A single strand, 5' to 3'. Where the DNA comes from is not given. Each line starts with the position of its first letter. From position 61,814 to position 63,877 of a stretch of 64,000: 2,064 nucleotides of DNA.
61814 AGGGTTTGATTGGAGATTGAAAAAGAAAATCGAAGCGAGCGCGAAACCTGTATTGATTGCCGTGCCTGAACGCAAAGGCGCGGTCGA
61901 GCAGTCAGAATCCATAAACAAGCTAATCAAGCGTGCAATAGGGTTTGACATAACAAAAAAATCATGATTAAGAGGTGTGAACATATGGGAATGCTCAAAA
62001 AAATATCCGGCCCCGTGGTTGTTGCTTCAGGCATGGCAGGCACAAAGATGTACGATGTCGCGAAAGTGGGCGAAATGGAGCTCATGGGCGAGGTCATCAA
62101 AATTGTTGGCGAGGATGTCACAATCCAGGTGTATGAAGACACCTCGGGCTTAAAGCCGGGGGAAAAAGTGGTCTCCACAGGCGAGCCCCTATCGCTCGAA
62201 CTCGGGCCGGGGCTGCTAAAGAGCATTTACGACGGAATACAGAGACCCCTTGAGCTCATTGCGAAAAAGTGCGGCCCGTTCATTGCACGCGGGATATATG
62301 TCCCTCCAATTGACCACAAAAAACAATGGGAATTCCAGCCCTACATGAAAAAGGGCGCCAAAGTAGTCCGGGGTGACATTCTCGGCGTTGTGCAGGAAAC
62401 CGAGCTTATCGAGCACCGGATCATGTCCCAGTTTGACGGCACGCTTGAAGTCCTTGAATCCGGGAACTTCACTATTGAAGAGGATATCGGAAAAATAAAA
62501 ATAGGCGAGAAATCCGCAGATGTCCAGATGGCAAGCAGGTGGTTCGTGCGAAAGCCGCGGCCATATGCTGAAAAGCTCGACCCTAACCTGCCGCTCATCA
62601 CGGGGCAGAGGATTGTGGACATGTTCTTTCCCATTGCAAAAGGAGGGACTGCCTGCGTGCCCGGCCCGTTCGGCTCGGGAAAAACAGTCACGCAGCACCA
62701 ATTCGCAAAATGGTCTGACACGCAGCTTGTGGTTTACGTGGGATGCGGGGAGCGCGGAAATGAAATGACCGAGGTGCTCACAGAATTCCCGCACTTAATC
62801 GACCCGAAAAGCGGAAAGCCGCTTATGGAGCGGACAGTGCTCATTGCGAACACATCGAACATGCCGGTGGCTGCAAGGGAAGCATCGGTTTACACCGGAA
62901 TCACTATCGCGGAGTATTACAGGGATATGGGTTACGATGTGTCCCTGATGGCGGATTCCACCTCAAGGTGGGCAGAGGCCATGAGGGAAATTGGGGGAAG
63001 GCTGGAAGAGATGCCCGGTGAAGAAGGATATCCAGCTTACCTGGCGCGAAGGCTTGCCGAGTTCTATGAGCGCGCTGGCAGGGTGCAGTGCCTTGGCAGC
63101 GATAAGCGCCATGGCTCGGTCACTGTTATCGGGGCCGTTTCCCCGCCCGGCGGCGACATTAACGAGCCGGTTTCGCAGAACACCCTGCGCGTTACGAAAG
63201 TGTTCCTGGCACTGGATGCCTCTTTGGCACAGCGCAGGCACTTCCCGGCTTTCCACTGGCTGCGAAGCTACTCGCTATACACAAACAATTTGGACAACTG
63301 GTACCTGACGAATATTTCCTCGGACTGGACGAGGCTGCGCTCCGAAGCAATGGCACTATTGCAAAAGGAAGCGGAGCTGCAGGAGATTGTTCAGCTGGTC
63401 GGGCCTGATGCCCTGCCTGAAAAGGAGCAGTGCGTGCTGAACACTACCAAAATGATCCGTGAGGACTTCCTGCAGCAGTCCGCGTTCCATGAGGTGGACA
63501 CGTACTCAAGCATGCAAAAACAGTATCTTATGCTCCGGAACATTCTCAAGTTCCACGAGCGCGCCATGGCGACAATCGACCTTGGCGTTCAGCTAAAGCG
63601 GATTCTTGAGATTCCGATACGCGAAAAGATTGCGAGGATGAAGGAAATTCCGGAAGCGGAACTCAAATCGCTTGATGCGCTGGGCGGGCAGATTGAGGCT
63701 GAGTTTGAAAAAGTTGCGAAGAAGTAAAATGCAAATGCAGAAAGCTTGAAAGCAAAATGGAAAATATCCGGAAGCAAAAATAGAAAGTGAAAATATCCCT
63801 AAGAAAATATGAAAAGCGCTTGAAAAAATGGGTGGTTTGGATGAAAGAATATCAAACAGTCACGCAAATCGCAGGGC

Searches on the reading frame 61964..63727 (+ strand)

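Call 68: search_protein_families(library=pfam, proteins=[window:61964-63727:+], max_evalue=0.0001)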
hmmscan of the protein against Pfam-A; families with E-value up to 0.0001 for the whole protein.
window:61964-63727:+ (587 aa): 4 families
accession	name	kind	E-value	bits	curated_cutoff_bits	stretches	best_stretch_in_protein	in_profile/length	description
PF00006.31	ATP-synt_ab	-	2.6e-74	249.9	29.5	1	214-437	1-213/213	ATP synthase alpha/beta family, nucleotide-binding domain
PF22919.1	ATP-synt_VA_C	-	7.3e-26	90.6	24.7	1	445-543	2-96/101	C-terminal domain of V and A type ATP synthase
PF16886.11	ATP-synt_ab_Xtn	-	1e-21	76.9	25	1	113-196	1-88/88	ATPsynthase alpha/beta subunit barrel-sandwich domain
PF02874.29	ATP-synt_ab_N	-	4.4e-13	50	20.9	1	13-73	3-69/69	ATP synthase alpha/beta family, beta-barrel domain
